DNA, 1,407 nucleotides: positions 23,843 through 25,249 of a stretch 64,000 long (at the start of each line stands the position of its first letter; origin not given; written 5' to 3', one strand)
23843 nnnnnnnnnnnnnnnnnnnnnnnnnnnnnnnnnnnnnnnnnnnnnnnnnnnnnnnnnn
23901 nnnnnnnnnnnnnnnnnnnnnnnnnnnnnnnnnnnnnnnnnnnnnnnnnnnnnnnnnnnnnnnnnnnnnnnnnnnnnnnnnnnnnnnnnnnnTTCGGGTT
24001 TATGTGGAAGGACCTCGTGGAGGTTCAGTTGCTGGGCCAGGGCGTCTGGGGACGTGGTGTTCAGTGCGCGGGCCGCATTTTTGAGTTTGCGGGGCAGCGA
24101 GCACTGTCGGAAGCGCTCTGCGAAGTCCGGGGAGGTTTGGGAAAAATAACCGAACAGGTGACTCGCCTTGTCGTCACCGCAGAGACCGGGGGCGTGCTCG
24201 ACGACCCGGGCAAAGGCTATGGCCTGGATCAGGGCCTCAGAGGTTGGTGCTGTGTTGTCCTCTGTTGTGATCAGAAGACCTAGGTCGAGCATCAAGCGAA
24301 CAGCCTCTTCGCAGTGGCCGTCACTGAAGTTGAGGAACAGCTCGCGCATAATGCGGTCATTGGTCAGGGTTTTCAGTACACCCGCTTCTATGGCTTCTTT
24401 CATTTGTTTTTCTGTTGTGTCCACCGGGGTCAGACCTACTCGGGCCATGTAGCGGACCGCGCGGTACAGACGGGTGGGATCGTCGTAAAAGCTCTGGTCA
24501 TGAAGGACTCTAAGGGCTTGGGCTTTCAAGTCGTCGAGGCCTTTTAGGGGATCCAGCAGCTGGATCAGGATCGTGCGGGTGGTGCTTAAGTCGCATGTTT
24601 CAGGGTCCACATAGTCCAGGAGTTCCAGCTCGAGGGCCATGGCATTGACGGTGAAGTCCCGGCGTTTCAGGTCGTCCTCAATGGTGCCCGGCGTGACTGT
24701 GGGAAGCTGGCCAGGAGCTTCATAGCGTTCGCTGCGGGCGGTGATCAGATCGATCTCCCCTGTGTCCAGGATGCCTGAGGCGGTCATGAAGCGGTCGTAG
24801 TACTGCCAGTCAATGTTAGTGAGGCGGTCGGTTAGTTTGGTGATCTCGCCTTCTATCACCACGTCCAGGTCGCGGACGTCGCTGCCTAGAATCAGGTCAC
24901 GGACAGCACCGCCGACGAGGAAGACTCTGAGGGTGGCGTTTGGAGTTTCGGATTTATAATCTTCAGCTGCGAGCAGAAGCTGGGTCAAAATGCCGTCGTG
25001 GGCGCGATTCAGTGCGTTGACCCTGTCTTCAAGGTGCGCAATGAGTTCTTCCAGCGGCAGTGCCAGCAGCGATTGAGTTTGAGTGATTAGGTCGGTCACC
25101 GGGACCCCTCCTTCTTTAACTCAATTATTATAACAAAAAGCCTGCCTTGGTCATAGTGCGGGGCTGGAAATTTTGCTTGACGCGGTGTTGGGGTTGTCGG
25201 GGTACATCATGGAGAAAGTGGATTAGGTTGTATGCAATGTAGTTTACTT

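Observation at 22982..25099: CCA-adding/poly(A)-polymerase-family nucleotidyltransferase fused to the SMC kleisin ScpA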

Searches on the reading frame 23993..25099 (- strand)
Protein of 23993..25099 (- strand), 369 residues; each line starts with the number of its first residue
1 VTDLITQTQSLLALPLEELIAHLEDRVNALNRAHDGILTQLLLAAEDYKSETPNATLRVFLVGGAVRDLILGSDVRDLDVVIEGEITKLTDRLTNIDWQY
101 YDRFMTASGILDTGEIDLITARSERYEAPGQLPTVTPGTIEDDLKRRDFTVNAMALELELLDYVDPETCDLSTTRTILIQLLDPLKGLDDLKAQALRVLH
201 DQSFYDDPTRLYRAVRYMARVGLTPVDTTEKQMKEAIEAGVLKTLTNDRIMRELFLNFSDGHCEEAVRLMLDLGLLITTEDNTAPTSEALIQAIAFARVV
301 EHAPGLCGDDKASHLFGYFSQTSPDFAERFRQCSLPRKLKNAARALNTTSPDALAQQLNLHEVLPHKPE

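Call 17: find_related_loci(query=A2, collection=genome_contigs, flank=6000)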
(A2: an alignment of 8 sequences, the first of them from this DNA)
Query A2 (369 aa) in genome_contigs; peptide patterns used: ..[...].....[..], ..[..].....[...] (x = any residue, [..] = any of these).
600 stretches matched a pattern (row limit reached: there are more); 597 encode a relative of the query (tblastn E <= 1e-3); the best 80 are kept; 80 distinct loci.
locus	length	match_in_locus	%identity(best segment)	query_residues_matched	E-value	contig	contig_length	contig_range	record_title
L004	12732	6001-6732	40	24-275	5e-49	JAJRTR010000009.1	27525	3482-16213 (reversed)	MAG: bacterium isolate Dive96_bin1.91 k141_401994, whole genome shotgun sequence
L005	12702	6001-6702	42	59-305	1e-44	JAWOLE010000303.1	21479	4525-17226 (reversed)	MAG: Thermoanaerobaculia bacterium isolate bin_228 c_000041721514, whole genome shotgun sequence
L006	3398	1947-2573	43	56-275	3e-41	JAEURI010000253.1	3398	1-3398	MAG: Anaerolineales bacterium isolate new MAG-273 k141_759576, whole genome shotgun sequence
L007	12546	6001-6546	45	59-256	1e-40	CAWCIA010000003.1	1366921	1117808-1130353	MAG: uncultured Solirubrobacterales bacterium isolate MFD09603.bin.1.68 genome assembly, contig: contig_1706, whole geno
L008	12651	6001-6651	39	49-260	4e-40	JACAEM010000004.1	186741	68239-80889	MAG: Chloroflexota bacterium isolate L.E.CH.17 k119_88396, whole genome shotgun sequence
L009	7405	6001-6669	39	61-294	6e-40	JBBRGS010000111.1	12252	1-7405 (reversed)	MAG: Armatimonadota bacterium isolate Co_metawrap_2655 Cmw_2655_k141_3723910_length_12252_cov_16.9947, whole genome shot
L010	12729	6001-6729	39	54-310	1e-39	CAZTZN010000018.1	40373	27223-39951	MAG TPA_asm: uncultured Armatimonadia bacterium isolate SRP338002_co1_89 genome assembly, contig: NODE_904_length_40373_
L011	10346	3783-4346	40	55-254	2e-39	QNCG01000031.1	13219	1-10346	MAG: Candidatus Omnitrophota bacterium isolate B32_G15 B32_Guay15_scaffold_00949, whole genome shotgun sequence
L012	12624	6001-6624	34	58-276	4e-39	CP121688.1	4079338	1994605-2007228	Clostridiaceae bacterium 35-E11 chromosome, complete genome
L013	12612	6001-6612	40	59-273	4e-39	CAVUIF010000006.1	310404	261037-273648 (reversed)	MAG: uncultured Thermoleophilaceae bacterium isolate MFD02360.bin.2.177 genome assembly, contig: contig_3093, whole geno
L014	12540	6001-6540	43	59-254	7e-38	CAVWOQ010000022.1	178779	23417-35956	MAG: uncultured Solirubrobacterales bacterium isolate MFD00731.bin.1.228 genome assembly, contig: contig_58777, whole ge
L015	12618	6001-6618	36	60-276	4e-37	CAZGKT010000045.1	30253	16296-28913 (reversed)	MAG TPA_asm: uncultured bacterium isolate binchicken_co162_638 genome assembly, contig: NODE_3067_length_30253_cov_9.185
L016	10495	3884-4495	42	58-274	6e-36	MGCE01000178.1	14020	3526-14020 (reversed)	MAG: Candidatus Rokubacteria bacterium RIFCSPLOWO2_02_FULL_72_37 rifcsplowo2_02_scaffold_7040, whole genome shotgun sequ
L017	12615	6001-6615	36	58-276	3e-36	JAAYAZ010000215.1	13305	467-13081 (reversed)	MAG: Dehalococcoidales bacterium isolate AS06rmzACSIP_226 584971_AS06, whole genome shotgun sequence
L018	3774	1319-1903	41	59-276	6e-36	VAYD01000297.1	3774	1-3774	MAG: Actinobacteria bacterium isolate AC_49 14_0903_02_30cm_scaffold_51976, whole genome shotgun sequence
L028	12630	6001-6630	36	56-276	2e-33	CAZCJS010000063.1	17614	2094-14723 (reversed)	MAG TPA_asm: uncultured Armatimonadia bacterium isolate binchicken_co334_104 genome assembly, contig: NODE_5543_length_1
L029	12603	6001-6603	38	67-278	1e-32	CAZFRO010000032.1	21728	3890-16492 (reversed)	MAG TPA_asm: uncultured bacterium isolate SRP077602_co1_312 genome assembly, contig: NODE_7128_length_21728_cov_52.19789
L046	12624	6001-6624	34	57-276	2e-30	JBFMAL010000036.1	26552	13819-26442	MAG: Bacillota bacterium isolate MAG137 MAG137_36, whole genome shotgun sequence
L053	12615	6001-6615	35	50-260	3e-30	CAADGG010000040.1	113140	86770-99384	uncultured proteobacterium isolate PRO3.fa.gz genome assembly, contig: k127_392336, whole genome shotgun sequence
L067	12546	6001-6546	35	59-254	3e-29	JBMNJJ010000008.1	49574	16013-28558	MAG: Peptococcia bacterium isolate SBF912LR0HQ0032 contig_56480, whole genome shotgun sequence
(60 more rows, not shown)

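Call 28: search_protein_families(library=ncbifam, proteins=[L012:5875-7185:+, L067:5932-7167:+, L029:5872-7173:+, L053:5926-7371:+, L010:5962-7194:+, L004:6010-7305:+, L028:5878-7176:+, L046:4582-7212:+], max_evalue=1e-10)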
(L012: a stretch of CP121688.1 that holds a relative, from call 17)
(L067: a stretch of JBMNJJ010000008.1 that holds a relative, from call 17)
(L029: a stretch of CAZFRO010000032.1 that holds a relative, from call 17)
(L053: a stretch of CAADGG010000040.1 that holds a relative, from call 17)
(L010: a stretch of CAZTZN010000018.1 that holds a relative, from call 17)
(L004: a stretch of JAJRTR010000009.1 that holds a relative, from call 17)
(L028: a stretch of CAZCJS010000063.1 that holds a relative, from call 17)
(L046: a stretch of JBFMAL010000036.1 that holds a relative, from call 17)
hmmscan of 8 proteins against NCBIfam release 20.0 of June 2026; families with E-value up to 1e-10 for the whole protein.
L012:5875-7185:+ (436 aa): 9 families
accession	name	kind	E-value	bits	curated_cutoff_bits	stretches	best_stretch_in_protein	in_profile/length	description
NF041569.1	A-tRNAntase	equivalog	5e-74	250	1440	1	8-431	443-879/880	A-adding tRNA nucleotidyltransferase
NF009814.0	PRK13299.1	equivalog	2.4e-41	142.1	290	1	39-426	18-390/396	CCA tRNA nucleotidyltransferase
TIGR02692.1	tRNA_CCA_actino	equivalog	1.1e-29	103.4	438.8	1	27-255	13-241/466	CCA tRNA nucleotidyltransferase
TIGR01942.1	pcnB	subfamily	1.7e-27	96.4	305.65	1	39-262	27-248/425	polynucleotide adenylyltransferase PcnB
NF008137.0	PRK10885.1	equivalog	1.2e-23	83.6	451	1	43-253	2-206/409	multifunctional CCA addition/repair protein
NF009813.0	PRK13298.1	equivalog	2.7e-18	66.1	606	1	43-255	2-208/417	tRNA CCA-pyrophosphorylase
NF008634.1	PRK11623.1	equivalog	1.1e-17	63.8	702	1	130-258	159-284/469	polynucleotide adenylyltransferase PcnB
NF009811.0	PRK13296.1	equivalog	1.4e-14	53.8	469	1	44-349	3-292/360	CCA tRNA nucleotidyltransferase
NF009812.0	PRK13297.1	equivalog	7.8e-13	48.3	624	1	42-228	12-190/364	tRNA CCA-pyrophosphorylase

L067:5932-7167:+ (411 aa): 8 families
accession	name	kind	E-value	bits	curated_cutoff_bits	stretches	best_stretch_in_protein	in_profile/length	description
NF041569.1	A-tRNAntase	equivalog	5.8e-42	143.9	1440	1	22-230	480-691/880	A-adding tRNA nucleotidyltransferase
NF009814.0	PRK13299.1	equivalog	8.6e-34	117.2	290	1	25-390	24-384/396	CCA tRNA nucleotidyltransferase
TIGR02692.1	tRNA_CCA_actino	equivalog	3.3e-28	98.6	438.8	1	23-218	29-227/466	CCA tRNA nucleotidyltransferase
TIGR01942.1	pcnB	subfamily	1.7e-23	83.1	305.65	1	25-204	33-211/425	polynucleotide adenylyltransferase PcnB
NF008137.0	PRK10885.1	equivalog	6.8e-18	64.6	451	1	25-205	4-181/409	multifunctional CCA addition/repair protein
NF009813.0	PRK13298.1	equivalog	3.6e-15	55.8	606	1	25-199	4-175/417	tRNA CCA-pyrophosphorylase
NF008634.1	PRK11623.1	equivalog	7.7e-14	51.1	702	1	15-204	54-253/469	polynucleotide adenylyltransferase PcnB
NF009811.0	PRK13296.1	equivalog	1.4e-11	43.9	469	0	24-188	3-162/360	CCA tRNA nucleotidyltransferase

L029:5872-7173:+ (433 aa): 9 families
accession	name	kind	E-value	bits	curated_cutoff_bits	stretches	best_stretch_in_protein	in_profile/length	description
NF041569.1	A-tRNAntase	equivalog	1.9e-80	271.3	1440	1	3-424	449-877/880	A-adding tRNA nucleotidyltransferase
TIGR02692.1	tRNA_CCA_actino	equivalog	1.2e-37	129.6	438.8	1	20-238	14-232/466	CCA tRNA nucleotidyltransferase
NF009814.0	PRK13299.1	equivalog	7.1e-31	107.6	290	1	32-416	19-385/396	CCA tRNA nucleotidyltransferase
NF008137.0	PRK10885.1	equivalog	3e-25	88.9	451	1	36-247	3-208/409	multifunctional CCA addition/repair protein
TIGR01942.1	pcnB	subfamily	3.1e-23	82.3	305.65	1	31-293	27-288/425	polynucleotide adenylyltransferase PcnB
NF009812.0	PRK13297.1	equivalog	3.1e-20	72.6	624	1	31-248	9-218/364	tRNA CCA-pyrophosphorylase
NF009813.0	PRK13298.1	equivalog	5.7e-18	65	606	1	121-247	84-208/417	tRNA CCA-pyrophosphorylase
NF008634.1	PRK11623.1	equivalog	2.1e-13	49.7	702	1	31-202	58-239/469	polynucleotide adenylyltransferase PcnB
NF009811.0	PRK13296.1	equivalog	8.5e-12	44.6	469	1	37-241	4-200/360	CCA tRNA nucleotidyltransferase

L053:5926-7371:+ (481 aa): 7 families
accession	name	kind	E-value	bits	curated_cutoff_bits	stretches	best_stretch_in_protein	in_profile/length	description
NF041569.1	A-tRNAntase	equivalog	2.1e-41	142.1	1440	1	10-425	457-873/880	A-adding tRNA nucleotidyltransferase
TIGR02692.1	tRNA_CCA_actino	equivalog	2.2e-32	112.3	438.8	1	21-246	16-232/466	CCA tRNA nucleotidyltransferase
NF009814.0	PRK13299.1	equivalog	3.2e-26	92.3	290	1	24-243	12-215/396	CCA tRNA nucleotidyltransferase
TIGR01942.1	pcnB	subfamily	5.5e-20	71.6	305.65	1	35-256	32-240/425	polynucleotide adenylyltransferase PcnB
NF008137.0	PRK10885.1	equivalog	2.7e-19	69.3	451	1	33-248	1-201/409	multifunctional CCA addition/repair protein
NF009813.0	PRK13298.1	equivalog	2.2e-13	49.9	606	1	33-195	1-152/417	tRNA CCA-pyrophosphorylase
NF008634.1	PRK11623.1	equivalog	7.1e-11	41.3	702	1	30-198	58-230/469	polynucleotide adenylyltransferase PcnB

L010:5962-7194:+ (410 aa): 9 families
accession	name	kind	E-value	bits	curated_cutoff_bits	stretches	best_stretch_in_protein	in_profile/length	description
NF041569.1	A-tRNAntase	equivalog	1.9e-56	191.8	1440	1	3-397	466-873/880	A-adding tRNA nucleotidyltransferase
TIGR02692.1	tRNA_CCA_actino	equivalog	1.3e-34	119.6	438.8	1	3-220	14-232/466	CCA tRNA nucleotidyltransferase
NF009814.0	PRK13299.1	equivalog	3e-28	99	290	1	14-227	18-225/396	CCA tRNA nucleotidyltransferase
TIGR01942.1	pcnB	subfamily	1.1e-26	93.7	305.65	1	13-255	26-263/425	polynucleotide adenylyltransferase PcnB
NF008137.0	PRK10885.1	equivalog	5e-24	84.8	451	1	19-222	3-201/409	multifunctional CCA addition/repair protein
NF009812.0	PRK13297.1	equivalog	3.8e-20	72.3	624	1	12-227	7-215/364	tRNA CCA-pyrophosphorylase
NF009813.0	PRK13298.1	equivalog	1.5e-17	63.6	606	1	101-204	81-182/417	tRNA CCA-pyrophosphorylase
NF008634.1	PRK11623.1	equivalog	1.7e-14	53.3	702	1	14-201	58-252/469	polynucleotide adenylyltransferase PcnB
NF009811.0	PRK13296.1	equivalog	2.8e-14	52.8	469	1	20-171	4-146/360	CCA tRNA nucleotidyltransferase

L004:6010-7305:+ (431 aa): 9 families
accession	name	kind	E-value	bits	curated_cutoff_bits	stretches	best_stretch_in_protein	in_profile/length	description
NF041569.1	A-tRNAntase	equivalog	4.5e-61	207.2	1440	1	5-424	454-877/880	A-adding tRNA nucleotidyltransferase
TIGR02692.1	tRNA_CCA_actino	equivalog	1.3e-32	113.1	438.8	1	16-226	13-225/466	CCA tRNA nucleotidyltransferase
NF009814.0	PRK13299.1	equivalog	4.4e-28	98.4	290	1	29-231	19-215/396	CCA tRNA nucleotidyltransferase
NF008137.0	PRK10885.1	equivalog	1.7e-25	89.7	451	1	32-229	2-194/409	multifunctional CCA addition/repair protein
TIGR01942.1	pcnB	subfamily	2.7e-19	69.3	305.65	1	28-245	27-241/425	polynucleotide adenylyltransferase PcnB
NF009812.0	PRK13297.1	equivalog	9.4e-19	67.7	624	1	26-235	7-209/364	tRNA CCA-pyrophosphorylase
NF009813.0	PRK13298.1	equivalog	3.8e-17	62.3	606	1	32-217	2-182/417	tRNA CCA-pyrophosphorylase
NF009811.0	PRK13296.1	equivalog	2.1e-16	59.7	469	1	32-215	2-180/360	CCA tRNA nucleotidyltransferase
NF008634.1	PRK11623.1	equivalog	1.4e-13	50.2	702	0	115-191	156-231/469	polynucleotide adenylyltransferase PcnB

L028:5878-7176:+ (432 aa): 9 families
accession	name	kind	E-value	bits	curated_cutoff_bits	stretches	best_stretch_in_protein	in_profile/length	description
NF041569.1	A-tRNAntase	equivalog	5.8e-62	210.1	1440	1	18-424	455-875/880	A-adding tRNA nucleotidyltransferase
NF009814.0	PRK13299.1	equivalog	7.2e-32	110.9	290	1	45-410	23-376/396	CCA tRNA nucleotidyltransferase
TIGR02692.1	tRNA_CCA_actino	equivalog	1.4e-29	103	438.8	1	26-253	11-238/466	CCA tRNA nucleotidyltransferase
NF008137.0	PRK10885.1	equivalog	2.2e-24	86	451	1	43-254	1-206/409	multifunctional CCA addition/repair protein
NF009813.0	PRK13298.1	equivalog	2.9e-19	69.3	606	1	43-230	1-182/417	tRNA CCA-pyrophosphorylase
TIGR01942.1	pcnB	subfamily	3.4e-18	65.7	305.65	1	45-268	32-250/425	polynucleotide adenylyltransferase PcnB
NF009812.0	PRK13297.1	equivalog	1.1e-16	61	624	1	43-254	12-215/364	tRNA CCA-pyrophosphorylase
NF009811.0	PRK13296.1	equivalog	4.7e-14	52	469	1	43-196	1-145/360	CCA tRNA nucleotidyltransferase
NF008634.1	PRK11623.1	equivalog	1e-11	44.1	702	1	40-238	58-263/469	polynucleotide adenylyltransferase PcnB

L046:4582-7212:+ (876 aa): 19 families
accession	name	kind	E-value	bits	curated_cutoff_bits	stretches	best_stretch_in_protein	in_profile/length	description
NF041569.1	A-tRNAntase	equivalog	1.3e-187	625.9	1440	1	1-863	1-877/880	A-adding tRNA nucleotidyltransferase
NF009814.0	PRK13299.1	equivalog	2.9e-34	118.8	290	1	473-711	20-252/396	CCA tRNA nucleotidyltransferase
TIGR02692.1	tRNA_CCA_actino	equivalog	1.3e-33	116.4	438.8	1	458-682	12-237/466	CCA tRNA nucleotidyltransferase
TIGR01942.1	pcnB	subfamily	6.1e-30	104.4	305.65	1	456-688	16-241/425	polynucleotide adenylyltransferase PcnB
NF008137.0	PRK10885.1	equivalog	4e-23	81.9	451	1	475-682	2-204/409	multifunctional CCA addition/repair protein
NF008634.1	PRK11623.1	equivalog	5.3e-22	78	702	1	473-688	60-283/469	polynucleotide adenylyltransferase PcnB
NF009811.0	PRK13296.1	equivalog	6.2e-20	71.4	469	1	475-666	2-188/360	CCA tRNA nucleotidyltransferase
NF011442.0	PRK14869.1-4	equivalog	2.6e-19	69.1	400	0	65-161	305-402/543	putative manganese-dependent inorganic diphosphatase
NF011443.0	PRK14869.1-5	equivalog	4e-19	68.4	335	0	48-157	289-399/546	putative manganese-dependent inorganic diphosphatase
NF009813.0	PRK13298.1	equivalog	8.3e-19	67.8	606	1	475-668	2-190/417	tRNA CCA-pyrophosphorylase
NF011447.0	PRK14869.2-3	equivalog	1.8e-18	66.4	522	0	67-158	305-397/540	putative manganese-dependent inorganic diphosphatase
NF011440.0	PRK14869.1-2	equivalog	1e-15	57.4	746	0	47-160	282-396/541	putative manganese-dependent inorganic diphosphatase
NF011449.0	PRK14869.2-5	equivalog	1.2e-15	57.6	411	0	49-160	191-303/451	putative manganese-dependent inorganic diphosphatase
NF011441.0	PRK14869.1-3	equivalog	3e-15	55.8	753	0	49-158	289-397/548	putative manganese-dependent inorganic diphosphatase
NF009812.0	PRK13297.1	equivalog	8.5e-15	54.7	624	1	470-679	8-210/364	tRNA CCA-pyrophosphorylase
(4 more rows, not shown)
